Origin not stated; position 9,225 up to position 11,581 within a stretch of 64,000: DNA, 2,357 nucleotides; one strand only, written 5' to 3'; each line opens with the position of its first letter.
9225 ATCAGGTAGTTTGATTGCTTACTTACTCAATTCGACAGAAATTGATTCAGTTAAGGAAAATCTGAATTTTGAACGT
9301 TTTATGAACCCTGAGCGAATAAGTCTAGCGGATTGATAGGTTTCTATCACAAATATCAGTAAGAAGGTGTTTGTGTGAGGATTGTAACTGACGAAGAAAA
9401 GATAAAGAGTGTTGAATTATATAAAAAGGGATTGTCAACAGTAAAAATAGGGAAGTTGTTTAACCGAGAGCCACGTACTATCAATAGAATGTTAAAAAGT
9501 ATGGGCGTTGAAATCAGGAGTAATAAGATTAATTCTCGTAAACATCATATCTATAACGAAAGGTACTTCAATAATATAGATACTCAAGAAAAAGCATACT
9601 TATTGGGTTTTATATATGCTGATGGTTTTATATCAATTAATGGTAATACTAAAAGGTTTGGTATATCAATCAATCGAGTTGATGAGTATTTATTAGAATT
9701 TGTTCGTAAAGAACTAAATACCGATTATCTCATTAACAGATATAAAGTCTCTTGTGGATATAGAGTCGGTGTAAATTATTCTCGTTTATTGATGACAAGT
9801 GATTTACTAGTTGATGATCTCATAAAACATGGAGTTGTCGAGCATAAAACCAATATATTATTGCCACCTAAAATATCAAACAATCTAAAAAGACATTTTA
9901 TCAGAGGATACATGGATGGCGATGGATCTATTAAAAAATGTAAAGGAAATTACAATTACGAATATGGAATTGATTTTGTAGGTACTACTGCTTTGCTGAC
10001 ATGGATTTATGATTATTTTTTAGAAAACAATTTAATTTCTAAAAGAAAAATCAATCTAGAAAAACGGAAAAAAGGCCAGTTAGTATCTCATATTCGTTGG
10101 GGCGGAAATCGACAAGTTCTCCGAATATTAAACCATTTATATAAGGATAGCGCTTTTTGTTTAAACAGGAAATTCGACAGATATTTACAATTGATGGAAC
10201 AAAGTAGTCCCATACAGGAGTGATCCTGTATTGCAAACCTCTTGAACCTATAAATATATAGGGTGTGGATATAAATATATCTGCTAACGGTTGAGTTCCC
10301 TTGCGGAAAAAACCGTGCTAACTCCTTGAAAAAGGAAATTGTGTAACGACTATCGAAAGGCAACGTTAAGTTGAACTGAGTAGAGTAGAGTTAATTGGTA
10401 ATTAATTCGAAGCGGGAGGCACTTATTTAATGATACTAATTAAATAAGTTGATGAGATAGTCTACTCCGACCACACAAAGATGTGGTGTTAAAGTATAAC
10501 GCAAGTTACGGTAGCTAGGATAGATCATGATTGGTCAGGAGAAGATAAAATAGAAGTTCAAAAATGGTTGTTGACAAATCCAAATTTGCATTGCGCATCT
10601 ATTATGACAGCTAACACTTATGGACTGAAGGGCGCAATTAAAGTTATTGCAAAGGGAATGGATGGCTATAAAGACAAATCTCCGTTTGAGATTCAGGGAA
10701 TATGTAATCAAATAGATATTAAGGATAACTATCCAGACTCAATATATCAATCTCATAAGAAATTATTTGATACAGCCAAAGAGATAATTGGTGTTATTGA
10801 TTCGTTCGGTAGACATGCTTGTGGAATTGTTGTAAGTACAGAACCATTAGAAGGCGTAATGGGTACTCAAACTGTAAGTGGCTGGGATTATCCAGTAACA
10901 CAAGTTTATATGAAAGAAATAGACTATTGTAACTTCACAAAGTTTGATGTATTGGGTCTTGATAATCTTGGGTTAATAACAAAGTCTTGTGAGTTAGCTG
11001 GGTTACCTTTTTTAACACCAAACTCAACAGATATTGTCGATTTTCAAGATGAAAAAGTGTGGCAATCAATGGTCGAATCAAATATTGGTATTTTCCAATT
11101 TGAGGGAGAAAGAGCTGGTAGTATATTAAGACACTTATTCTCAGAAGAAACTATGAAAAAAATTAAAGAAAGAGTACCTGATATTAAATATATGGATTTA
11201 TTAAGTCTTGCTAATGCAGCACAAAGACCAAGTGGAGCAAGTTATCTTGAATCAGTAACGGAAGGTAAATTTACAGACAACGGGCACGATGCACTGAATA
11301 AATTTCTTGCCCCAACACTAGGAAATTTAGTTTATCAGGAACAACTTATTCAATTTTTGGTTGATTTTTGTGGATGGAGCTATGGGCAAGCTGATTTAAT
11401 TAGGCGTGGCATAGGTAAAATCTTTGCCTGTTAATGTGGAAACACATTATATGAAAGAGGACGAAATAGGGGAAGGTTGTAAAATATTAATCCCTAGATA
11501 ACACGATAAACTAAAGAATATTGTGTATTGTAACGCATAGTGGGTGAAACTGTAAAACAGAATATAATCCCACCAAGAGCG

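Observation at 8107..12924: DnaE-type (C-family) replicative polymerase split into three exons by two group I introns, one carrying a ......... homing endonuclease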

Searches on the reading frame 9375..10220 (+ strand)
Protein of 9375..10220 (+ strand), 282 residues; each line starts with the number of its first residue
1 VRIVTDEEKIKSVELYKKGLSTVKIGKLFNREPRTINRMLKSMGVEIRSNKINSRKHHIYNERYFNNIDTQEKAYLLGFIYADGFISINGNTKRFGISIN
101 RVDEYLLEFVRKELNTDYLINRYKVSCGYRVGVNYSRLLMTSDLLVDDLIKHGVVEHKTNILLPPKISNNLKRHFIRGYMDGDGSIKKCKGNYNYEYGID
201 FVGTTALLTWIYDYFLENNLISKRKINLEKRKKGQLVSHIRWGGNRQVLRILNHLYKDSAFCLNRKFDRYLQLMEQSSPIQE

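Call 6: search_protein_families(library=pfam, proteins=[window:9375-10220:+], max_evalue=0.01)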
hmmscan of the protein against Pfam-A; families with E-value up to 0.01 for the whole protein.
window:9375-10220:+ (282 aa): 2 families
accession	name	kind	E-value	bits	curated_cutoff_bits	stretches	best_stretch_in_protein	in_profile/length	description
PF14528.11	LAGLIDADG_3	-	5.6e-08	33.4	22.5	1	172-252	3-78/82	LAGLIDADG-like domain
PF13936.12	HTH_38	-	0.00013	22.1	27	1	4-41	5-42/44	Helix-turn-helix domain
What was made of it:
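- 9375..10223 (+): Homing endonuclease ORF inside the P1 loop of intron 1. It is 282 aa with a GTG start, preceded by GAAGGUG at 9363-9369. It has an N-terminal HTH and two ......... motifs. Its stop codon UGA (10221-10223) lies in the GUGA loop of P2. Pfam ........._3 at 33.4 bits (cut-off 22.5) and HTH_38 (call 6).
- On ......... homing endonuclease (ORF 9375-10223): Pfam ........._3 scores 33.4 bits against a cut-off of 22.5, over residues 172-252 (call 6).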

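Call 22: find_related_loci(query=window:9375-10220:+, collection=viral_contigs, flank=3000)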
Query window:9375-10220:+ (282 aa) in viral_contigs; peptide patterns used: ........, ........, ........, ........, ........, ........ (x = any residue, [..] = any of these).
31 stretches matched a pattern; 18 encode a relative of the query (tblastn E <= 1e-3); 18 distinct loci.
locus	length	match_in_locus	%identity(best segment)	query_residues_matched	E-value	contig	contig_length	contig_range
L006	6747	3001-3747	36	2-273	1e-35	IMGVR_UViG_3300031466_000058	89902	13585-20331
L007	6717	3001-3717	31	24-276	8e-31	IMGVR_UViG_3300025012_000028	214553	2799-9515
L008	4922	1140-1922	31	4-274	5e-27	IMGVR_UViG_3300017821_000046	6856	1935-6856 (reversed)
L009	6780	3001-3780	27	2-276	7e-27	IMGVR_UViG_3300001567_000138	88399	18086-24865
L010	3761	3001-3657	34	51-278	9e-27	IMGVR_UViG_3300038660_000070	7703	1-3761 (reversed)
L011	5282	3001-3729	33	13-270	6e-26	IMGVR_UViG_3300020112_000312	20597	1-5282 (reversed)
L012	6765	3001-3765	29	10-275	1e-22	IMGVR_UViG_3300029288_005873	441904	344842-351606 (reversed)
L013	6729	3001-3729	31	13-275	3e-21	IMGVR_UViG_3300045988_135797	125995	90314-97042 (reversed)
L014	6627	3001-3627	30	57-269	8e-21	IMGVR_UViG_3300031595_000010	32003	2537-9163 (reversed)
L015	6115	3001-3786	36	13-275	7e-33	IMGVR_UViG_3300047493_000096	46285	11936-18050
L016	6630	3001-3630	30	58-274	4e-19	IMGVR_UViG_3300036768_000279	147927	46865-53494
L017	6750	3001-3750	28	14-276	3e-18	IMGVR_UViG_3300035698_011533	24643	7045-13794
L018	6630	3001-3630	26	58-274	5e-16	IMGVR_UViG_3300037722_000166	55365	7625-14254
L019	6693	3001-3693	29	58-278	6e-15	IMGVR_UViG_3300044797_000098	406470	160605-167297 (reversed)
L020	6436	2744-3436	29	58-278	5e-15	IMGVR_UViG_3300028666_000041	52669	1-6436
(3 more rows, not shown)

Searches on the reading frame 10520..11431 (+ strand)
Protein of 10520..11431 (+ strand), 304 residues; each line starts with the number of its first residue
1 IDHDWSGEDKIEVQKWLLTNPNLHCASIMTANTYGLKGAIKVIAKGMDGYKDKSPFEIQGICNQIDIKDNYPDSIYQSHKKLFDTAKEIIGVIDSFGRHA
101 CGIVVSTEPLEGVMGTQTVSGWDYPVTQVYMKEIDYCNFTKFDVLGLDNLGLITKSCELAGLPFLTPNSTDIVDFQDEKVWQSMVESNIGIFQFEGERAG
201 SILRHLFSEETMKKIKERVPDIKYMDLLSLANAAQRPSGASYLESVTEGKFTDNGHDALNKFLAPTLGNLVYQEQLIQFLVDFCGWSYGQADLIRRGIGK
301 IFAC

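Call 6: search_protein_families(library=pfam, proteins=[window:10520-11431:+], max_evalue=0.01)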
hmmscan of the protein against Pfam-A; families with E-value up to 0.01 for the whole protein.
window:10520-11431:+ (304 aa): 2 families
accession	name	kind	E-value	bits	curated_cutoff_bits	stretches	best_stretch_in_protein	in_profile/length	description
PF07733.18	DNA_pol3_alpha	-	1.6e-13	51.3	23.9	1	1-146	104-260/260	Bacterial DNA polymerase III alpha NTPase domain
PF17657.6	DNA_pol3_finger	-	1.5e-12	47.6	22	1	173-300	25-145/166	Bacterial DNA polymerase III alpha subunit finger domain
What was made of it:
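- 10520..11416 (+): Exon 2 (299 codons): the rest of the Pol III alpha catalytic domain, including the Asp aligned with E. coli D403 and the KFDVLGL Asp, plus most of the finger domain. It ends at ..RRGIG. It has no start codon of its own at its 5' end. Pfam DNA_pol3_alpha positions 104-260/260 and DNA_pol3_finger 25-145/166 (call 6).
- Checked: Profile positions 104-260 plus the finger domain start exactly at 10520 (call 6).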
